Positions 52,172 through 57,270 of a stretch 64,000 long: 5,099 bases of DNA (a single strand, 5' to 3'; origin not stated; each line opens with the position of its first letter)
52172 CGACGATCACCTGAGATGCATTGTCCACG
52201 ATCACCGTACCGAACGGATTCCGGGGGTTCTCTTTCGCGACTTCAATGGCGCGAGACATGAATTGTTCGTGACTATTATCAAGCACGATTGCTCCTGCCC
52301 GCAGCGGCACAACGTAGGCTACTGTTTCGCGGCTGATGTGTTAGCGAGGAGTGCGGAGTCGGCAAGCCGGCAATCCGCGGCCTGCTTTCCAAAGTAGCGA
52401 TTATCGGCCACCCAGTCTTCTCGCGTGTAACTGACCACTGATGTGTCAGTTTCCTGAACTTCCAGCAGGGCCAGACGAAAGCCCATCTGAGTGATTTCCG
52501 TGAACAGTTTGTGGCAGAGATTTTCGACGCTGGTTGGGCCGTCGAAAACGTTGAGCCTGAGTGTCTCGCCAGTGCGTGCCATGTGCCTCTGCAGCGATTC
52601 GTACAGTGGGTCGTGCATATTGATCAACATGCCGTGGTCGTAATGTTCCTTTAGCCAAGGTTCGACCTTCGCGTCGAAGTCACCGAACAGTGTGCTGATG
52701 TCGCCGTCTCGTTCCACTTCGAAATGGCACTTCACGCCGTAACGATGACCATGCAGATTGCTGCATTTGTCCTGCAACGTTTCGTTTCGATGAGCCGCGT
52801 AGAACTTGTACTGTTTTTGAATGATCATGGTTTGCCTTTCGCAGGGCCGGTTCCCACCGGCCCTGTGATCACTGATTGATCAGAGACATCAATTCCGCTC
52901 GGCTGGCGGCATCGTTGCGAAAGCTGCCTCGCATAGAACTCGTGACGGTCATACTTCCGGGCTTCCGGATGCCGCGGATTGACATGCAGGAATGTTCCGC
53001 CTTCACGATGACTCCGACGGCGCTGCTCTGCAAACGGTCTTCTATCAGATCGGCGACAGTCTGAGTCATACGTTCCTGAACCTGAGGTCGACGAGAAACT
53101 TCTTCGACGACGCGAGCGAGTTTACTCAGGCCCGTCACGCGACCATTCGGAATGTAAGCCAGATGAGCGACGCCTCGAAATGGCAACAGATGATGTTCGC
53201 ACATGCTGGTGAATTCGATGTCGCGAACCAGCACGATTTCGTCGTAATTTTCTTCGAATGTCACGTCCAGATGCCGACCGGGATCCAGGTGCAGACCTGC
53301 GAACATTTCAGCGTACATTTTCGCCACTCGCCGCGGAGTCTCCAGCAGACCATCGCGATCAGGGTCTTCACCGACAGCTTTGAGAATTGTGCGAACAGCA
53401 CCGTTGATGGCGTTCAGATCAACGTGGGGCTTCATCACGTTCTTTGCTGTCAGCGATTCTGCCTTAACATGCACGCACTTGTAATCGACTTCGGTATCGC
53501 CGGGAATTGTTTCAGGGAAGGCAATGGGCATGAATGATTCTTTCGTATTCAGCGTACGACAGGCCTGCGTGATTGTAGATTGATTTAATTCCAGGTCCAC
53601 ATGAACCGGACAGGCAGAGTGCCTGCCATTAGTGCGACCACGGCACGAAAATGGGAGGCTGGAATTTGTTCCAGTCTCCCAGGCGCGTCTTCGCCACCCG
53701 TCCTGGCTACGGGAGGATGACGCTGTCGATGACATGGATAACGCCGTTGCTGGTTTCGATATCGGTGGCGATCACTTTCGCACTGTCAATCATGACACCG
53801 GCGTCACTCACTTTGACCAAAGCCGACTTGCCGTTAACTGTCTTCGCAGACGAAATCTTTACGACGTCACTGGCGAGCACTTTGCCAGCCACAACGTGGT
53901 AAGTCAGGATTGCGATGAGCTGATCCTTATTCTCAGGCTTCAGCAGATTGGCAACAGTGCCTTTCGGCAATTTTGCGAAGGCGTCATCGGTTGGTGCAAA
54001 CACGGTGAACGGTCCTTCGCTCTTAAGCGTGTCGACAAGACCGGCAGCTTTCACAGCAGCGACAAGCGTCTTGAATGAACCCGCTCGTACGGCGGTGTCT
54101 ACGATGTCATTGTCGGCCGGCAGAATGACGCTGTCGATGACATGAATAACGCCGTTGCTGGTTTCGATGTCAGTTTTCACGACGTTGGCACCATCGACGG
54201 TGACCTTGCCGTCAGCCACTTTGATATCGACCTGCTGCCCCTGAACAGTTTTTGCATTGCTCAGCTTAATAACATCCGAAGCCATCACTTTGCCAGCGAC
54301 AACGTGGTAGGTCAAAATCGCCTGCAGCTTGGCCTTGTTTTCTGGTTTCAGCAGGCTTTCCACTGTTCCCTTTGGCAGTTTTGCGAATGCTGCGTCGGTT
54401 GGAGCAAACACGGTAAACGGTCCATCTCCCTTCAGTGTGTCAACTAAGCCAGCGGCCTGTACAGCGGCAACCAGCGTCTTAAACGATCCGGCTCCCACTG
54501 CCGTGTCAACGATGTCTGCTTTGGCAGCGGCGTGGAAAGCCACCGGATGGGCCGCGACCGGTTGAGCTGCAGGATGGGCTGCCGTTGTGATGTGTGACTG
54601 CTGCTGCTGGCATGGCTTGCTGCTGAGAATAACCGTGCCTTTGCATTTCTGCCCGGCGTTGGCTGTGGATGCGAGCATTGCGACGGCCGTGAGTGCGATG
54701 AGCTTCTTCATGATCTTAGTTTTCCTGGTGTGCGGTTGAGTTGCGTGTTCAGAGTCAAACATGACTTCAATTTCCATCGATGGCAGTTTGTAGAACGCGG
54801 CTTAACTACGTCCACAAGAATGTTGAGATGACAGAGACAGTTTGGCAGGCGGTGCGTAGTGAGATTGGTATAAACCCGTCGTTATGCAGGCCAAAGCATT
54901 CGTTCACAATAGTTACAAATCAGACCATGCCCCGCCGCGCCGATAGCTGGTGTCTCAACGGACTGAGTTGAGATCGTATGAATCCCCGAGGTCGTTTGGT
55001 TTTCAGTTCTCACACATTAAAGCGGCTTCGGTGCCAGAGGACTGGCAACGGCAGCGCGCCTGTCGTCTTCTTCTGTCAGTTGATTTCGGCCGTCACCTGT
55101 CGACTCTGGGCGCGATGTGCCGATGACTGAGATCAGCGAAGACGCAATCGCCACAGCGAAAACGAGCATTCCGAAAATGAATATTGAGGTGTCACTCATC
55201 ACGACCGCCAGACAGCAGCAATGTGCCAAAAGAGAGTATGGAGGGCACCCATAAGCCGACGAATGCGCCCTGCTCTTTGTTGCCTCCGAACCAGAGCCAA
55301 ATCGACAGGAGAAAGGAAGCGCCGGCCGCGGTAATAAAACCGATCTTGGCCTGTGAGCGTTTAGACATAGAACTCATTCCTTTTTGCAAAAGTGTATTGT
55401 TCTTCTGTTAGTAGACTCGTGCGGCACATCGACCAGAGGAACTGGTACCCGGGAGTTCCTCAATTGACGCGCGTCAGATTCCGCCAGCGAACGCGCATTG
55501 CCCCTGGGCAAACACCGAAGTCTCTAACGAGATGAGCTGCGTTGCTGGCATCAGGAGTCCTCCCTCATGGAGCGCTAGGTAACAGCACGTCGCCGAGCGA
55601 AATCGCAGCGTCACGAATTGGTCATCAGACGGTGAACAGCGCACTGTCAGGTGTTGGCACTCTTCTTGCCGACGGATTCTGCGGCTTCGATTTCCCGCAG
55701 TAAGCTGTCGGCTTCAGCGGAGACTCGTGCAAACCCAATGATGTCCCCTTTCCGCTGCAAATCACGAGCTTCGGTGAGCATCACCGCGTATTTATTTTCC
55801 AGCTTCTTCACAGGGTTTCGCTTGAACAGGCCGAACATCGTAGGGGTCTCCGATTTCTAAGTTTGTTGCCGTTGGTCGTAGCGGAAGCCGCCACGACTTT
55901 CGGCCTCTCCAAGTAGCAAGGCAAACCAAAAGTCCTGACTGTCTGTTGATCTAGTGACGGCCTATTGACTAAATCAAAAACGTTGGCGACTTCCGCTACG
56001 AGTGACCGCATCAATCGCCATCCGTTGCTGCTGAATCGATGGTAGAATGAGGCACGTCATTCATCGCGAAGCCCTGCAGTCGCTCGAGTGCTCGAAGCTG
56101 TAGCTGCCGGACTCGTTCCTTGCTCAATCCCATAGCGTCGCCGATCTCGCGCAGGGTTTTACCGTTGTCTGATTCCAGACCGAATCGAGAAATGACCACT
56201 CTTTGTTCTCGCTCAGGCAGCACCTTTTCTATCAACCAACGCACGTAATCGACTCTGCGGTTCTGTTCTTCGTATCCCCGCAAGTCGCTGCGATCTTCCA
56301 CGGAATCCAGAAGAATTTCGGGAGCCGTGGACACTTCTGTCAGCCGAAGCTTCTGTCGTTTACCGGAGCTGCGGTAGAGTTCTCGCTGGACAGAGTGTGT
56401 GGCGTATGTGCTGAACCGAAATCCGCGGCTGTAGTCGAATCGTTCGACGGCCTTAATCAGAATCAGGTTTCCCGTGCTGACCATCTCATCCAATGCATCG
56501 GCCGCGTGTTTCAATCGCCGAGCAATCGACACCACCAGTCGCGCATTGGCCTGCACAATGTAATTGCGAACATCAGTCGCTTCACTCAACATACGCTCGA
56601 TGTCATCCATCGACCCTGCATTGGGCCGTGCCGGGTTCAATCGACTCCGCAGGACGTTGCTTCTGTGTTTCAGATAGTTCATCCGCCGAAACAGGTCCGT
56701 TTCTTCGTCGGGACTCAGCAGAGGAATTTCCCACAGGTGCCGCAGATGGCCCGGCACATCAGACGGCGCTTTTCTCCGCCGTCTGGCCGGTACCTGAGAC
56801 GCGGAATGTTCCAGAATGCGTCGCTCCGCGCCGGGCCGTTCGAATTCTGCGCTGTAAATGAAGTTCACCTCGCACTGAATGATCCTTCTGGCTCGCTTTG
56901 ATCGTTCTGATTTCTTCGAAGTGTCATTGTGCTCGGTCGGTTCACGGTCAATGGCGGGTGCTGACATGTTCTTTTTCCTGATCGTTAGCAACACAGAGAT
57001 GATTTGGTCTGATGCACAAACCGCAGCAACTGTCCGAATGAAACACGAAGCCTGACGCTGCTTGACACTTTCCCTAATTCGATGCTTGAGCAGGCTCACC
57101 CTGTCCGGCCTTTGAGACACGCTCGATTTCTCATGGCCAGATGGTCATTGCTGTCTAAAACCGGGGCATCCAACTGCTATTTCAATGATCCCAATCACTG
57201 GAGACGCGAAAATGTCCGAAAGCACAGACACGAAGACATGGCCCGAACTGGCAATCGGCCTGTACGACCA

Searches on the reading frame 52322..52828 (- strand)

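Call 69: search_protein_families(library=pfam, proteins=[window:52322-52828:-], max_evalue=0.001)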
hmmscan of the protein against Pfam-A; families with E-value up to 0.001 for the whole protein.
window:52322-52828:- (169 aa): 1 family
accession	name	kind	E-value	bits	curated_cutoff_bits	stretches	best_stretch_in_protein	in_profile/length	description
PF01242.24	PTPS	-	4.7e-20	72.2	22.4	1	3-136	2-120/121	6-pyruvoyl tetrahydropterin synthase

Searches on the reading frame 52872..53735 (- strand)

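Call 69: search_protein_families(library=pfam, proteins=[window:52872-53735:-], max_evalue=0.001)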
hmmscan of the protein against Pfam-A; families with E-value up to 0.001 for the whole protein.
window:52872-53735:- (288 aa): 1 family
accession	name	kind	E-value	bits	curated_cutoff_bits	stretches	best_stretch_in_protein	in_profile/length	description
PF01227.27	GTP_cyclohydroI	-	4e-75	251.6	27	1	111-286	2-178/179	GTP cyclohydrolase I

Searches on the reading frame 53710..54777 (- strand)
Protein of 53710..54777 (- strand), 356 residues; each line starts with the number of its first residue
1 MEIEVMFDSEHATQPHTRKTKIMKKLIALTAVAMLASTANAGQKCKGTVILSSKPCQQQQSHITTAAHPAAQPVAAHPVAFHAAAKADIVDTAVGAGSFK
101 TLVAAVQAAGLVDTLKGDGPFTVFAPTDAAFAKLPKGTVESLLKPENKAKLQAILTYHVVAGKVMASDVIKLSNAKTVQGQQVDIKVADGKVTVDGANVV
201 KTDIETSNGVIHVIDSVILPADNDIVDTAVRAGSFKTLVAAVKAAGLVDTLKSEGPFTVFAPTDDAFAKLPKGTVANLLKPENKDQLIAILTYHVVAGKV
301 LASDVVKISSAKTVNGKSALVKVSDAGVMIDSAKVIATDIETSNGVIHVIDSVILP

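Call 69: search_protein_families(library=pfam, proteins=[window:53710-54777:-], max_evalue=0.001)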
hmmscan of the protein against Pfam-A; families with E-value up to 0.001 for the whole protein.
window:53710-54777:- (356 aa): 1 family
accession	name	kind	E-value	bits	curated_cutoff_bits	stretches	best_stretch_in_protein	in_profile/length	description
PF02469.27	Fasciclin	-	2.5e-84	280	22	2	98-220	2-123/123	Fasciclin domain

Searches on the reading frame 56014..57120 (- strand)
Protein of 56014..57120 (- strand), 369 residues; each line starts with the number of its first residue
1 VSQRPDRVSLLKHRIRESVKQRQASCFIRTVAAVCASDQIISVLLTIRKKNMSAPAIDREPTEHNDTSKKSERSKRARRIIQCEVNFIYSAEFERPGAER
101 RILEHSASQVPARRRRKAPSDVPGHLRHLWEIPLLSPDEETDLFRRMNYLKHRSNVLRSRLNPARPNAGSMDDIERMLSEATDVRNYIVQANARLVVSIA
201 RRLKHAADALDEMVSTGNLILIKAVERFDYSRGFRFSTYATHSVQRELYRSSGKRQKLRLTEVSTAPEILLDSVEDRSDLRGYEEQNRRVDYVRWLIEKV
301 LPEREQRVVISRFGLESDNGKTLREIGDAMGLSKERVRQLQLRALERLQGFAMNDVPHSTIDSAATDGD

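Call 69: search_protein_families(library=pfam, proteins=[window:56014-57120:-], max_evalue=0.001)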
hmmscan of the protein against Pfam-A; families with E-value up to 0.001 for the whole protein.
window:56014-57120:- (369 aa): 2 families
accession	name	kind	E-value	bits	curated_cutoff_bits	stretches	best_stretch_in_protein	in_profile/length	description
PF04545.22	Sigma70_r4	-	8e-14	51.3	24.1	1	300-349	4-49/50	Sigma-70, region 4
PF04542.20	Sigma70_r2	-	8.7e-14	51.5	24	1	188-255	1-68/71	Sigma-70 region 2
